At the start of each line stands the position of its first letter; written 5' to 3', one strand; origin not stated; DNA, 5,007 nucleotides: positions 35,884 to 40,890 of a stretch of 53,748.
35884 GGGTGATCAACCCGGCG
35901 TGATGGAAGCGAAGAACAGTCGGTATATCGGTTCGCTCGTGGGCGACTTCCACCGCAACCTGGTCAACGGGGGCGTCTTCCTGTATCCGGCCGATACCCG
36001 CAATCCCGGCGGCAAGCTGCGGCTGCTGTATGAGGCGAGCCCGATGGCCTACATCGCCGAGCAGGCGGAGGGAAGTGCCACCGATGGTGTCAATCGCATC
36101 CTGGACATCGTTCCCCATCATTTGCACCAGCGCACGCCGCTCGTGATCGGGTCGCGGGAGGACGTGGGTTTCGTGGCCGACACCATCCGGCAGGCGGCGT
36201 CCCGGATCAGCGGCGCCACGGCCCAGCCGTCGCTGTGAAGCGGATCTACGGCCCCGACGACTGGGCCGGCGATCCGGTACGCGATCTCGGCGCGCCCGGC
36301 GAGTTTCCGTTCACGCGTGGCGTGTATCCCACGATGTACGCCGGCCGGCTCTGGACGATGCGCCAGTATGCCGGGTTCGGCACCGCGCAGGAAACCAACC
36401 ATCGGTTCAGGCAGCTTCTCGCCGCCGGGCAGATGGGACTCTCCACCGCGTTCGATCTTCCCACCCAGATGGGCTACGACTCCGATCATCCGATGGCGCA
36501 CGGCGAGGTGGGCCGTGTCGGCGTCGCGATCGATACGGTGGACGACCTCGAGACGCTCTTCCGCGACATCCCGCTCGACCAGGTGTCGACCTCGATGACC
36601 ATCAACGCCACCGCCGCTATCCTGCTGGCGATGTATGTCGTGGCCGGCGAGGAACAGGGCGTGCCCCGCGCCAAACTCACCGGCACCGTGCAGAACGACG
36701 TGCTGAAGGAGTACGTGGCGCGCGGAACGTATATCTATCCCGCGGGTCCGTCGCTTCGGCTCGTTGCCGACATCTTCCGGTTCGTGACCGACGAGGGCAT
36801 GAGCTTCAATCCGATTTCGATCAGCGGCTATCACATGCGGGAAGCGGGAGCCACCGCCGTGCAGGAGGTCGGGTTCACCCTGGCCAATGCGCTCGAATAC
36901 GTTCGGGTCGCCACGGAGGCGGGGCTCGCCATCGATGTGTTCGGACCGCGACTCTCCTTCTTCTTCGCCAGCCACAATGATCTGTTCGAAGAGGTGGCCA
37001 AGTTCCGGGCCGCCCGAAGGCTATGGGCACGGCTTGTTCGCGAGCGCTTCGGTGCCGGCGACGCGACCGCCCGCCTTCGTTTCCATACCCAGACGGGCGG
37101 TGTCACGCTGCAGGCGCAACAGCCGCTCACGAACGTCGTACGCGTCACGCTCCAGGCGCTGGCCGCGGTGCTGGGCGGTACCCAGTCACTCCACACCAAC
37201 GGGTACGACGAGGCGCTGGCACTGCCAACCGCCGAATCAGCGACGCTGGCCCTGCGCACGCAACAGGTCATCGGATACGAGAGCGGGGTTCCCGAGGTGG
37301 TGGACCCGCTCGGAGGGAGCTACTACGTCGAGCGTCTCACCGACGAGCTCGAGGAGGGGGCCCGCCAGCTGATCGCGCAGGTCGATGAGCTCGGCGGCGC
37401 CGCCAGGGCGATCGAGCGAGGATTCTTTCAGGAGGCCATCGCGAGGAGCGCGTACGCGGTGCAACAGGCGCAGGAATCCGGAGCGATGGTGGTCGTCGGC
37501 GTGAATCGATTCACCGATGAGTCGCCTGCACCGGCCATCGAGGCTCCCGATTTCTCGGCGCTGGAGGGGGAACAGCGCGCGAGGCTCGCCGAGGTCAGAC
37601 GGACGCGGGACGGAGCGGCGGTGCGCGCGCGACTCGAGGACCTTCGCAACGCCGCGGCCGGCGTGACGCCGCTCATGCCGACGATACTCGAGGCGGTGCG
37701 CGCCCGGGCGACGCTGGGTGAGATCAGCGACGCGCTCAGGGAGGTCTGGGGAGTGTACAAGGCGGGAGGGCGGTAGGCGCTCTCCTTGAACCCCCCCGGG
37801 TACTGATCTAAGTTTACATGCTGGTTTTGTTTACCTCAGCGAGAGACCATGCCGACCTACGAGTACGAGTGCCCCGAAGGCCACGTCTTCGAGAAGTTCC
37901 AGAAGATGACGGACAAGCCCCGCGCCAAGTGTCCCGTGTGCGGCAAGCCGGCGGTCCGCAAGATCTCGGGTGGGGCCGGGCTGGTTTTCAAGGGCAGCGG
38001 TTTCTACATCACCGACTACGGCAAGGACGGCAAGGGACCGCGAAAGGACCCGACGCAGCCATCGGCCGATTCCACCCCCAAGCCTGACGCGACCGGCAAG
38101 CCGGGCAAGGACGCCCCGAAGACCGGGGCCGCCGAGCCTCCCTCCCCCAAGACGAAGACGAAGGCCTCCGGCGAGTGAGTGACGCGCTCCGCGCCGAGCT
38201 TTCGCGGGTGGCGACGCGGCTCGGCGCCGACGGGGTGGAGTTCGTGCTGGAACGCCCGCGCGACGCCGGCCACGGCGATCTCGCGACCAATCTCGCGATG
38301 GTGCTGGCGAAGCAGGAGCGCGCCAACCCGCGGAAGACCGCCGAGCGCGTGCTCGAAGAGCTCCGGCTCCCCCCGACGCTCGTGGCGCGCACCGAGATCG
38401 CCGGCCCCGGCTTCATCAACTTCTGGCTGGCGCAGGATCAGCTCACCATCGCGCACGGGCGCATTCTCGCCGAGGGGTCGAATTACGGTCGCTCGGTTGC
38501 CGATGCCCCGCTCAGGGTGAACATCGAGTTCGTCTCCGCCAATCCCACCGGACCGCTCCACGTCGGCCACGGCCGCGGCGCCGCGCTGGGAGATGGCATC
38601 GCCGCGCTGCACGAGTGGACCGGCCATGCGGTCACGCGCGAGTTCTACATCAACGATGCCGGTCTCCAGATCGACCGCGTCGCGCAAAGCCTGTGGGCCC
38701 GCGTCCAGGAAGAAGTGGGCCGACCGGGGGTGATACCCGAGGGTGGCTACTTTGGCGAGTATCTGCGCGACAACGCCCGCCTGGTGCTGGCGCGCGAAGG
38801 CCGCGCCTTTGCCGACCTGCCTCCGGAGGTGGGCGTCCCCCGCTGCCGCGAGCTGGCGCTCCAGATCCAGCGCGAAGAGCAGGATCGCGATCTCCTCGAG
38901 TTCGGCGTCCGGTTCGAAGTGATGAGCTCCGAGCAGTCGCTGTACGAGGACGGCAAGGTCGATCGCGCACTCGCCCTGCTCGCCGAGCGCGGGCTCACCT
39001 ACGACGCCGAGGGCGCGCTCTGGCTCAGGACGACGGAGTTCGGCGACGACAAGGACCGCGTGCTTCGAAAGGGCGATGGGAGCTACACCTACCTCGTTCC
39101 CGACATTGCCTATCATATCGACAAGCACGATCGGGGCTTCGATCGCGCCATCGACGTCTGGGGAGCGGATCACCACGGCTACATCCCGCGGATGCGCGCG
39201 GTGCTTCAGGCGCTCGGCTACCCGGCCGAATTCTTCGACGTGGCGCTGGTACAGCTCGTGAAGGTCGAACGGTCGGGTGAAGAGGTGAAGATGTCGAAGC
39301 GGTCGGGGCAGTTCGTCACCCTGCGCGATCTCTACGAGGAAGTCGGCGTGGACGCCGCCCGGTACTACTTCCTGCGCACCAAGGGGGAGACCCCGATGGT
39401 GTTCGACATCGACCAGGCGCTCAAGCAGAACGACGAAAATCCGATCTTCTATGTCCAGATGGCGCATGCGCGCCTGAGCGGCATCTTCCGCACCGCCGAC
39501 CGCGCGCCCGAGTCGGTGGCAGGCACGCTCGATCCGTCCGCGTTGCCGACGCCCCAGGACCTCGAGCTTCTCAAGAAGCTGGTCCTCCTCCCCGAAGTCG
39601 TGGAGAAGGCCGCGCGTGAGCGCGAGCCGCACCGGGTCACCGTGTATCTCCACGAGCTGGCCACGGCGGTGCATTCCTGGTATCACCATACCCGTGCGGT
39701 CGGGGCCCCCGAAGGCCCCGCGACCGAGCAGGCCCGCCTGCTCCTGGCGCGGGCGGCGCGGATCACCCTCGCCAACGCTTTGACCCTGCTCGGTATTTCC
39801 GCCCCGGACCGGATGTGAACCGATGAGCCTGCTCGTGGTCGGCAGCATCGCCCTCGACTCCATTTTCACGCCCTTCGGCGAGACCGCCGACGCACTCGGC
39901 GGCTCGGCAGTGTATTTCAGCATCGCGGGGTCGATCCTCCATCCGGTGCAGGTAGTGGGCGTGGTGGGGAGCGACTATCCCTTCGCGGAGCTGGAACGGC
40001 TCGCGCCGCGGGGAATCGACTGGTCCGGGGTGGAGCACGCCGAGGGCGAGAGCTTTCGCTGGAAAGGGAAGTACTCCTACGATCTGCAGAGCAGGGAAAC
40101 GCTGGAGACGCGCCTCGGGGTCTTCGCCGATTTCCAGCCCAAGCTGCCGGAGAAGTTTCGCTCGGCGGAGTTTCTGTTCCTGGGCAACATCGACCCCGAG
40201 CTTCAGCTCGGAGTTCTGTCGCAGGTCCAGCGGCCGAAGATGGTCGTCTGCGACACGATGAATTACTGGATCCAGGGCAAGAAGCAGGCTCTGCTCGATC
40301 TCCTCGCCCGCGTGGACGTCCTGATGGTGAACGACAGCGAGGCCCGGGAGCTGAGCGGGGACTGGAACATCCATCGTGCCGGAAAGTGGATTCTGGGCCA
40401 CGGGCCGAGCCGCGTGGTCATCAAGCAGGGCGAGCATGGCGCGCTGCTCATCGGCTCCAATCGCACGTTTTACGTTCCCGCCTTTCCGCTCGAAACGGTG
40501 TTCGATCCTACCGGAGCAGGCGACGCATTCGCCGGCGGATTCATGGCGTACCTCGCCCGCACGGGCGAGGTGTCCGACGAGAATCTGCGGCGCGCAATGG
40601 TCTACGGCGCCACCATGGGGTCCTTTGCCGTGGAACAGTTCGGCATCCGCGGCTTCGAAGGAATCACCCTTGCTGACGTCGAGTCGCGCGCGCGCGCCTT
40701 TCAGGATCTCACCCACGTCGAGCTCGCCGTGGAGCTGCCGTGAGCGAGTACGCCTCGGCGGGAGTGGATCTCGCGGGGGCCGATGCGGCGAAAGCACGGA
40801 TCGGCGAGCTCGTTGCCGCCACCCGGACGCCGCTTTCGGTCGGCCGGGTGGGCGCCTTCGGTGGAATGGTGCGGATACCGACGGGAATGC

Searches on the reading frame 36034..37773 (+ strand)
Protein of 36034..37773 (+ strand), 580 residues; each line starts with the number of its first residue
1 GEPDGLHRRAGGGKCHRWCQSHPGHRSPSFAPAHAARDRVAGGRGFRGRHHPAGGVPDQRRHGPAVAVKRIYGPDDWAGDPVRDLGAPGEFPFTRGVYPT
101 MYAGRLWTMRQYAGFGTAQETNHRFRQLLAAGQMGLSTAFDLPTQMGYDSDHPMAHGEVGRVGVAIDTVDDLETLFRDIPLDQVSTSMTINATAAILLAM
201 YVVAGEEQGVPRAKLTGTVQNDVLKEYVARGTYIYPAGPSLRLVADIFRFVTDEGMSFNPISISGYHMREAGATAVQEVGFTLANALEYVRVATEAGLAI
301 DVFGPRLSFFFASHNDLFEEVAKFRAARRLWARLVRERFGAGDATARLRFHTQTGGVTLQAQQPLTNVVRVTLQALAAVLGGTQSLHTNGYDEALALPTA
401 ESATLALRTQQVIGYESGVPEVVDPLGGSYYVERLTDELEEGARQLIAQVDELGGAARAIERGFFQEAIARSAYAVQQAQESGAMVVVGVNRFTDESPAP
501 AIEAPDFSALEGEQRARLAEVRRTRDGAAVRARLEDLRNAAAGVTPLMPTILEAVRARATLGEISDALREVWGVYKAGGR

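Call 60: search_protein_families(library=pfam, proteins=[window:36034-37773:+], max_evalue=0.0001)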
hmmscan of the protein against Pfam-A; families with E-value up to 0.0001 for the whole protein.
window:36034-37773:+ (580 aa): 1 family
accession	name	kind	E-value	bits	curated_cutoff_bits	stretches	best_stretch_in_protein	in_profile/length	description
PF01642.28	MM_CoA_mutase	-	3.6e-214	712.5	22.1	1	66-573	6-512/512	Methylmalonyl-CoA mutase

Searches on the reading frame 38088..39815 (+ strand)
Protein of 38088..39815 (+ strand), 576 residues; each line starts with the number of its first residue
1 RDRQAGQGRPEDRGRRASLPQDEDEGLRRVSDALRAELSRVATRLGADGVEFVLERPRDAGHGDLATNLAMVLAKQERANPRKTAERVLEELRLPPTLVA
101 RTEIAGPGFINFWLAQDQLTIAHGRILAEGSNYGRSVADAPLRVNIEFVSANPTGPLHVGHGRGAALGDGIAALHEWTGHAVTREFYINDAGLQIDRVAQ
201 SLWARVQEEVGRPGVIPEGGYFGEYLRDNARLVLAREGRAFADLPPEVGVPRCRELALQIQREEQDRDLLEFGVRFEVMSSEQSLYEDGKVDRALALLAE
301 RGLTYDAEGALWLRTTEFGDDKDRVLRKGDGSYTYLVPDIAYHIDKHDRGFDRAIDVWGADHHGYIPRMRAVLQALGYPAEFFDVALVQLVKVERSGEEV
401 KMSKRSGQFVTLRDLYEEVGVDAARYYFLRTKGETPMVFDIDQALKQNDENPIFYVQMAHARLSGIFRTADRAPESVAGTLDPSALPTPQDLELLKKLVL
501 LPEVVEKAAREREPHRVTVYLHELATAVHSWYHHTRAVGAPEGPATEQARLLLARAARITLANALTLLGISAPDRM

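Call 60: search_protein_families(library=pfam, proteins=[window:38088-39815:+], max_evalue=0.0001)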
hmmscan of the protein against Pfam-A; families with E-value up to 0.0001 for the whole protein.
window:38088-39815:+ (576 aa): 4 families
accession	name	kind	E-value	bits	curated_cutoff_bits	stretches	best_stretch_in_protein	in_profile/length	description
PF05746.21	DALR_1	-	1e-29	103.4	22.3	1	456-576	1-117/117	DALR anticodon binding domain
PF00750.26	tRNA-synt_1d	-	9.1e-24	84.5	23.3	1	127-419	6-298/349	tRNA synthetases class I (R), catalytic domain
PF03485.21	Arg_tRNA_synt_N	-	3.8e-20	72.7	21.5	1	31-113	4-84/85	Arginyl tRNA synthetase N terminal domain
PF00133.28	tRNA-synt_1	-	4.5e-06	26.1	22.7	0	152-209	33-91/414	tRNA synthetases class I (I, L, M and V)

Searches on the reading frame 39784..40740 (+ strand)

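Call 60: search_protein_families(library=pfam, proteins=[window:39784-40740:+], max_evalue=0.0001)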
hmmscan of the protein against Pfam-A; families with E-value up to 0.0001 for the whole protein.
window:39784-40740:+ (319 aa): 1 family
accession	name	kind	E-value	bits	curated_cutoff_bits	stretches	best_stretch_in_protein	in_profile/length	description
PF00294.29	PfkB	-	2.4e-27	96.5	25.8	1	50-288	48-295/302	pfkB family carbohydrate kinase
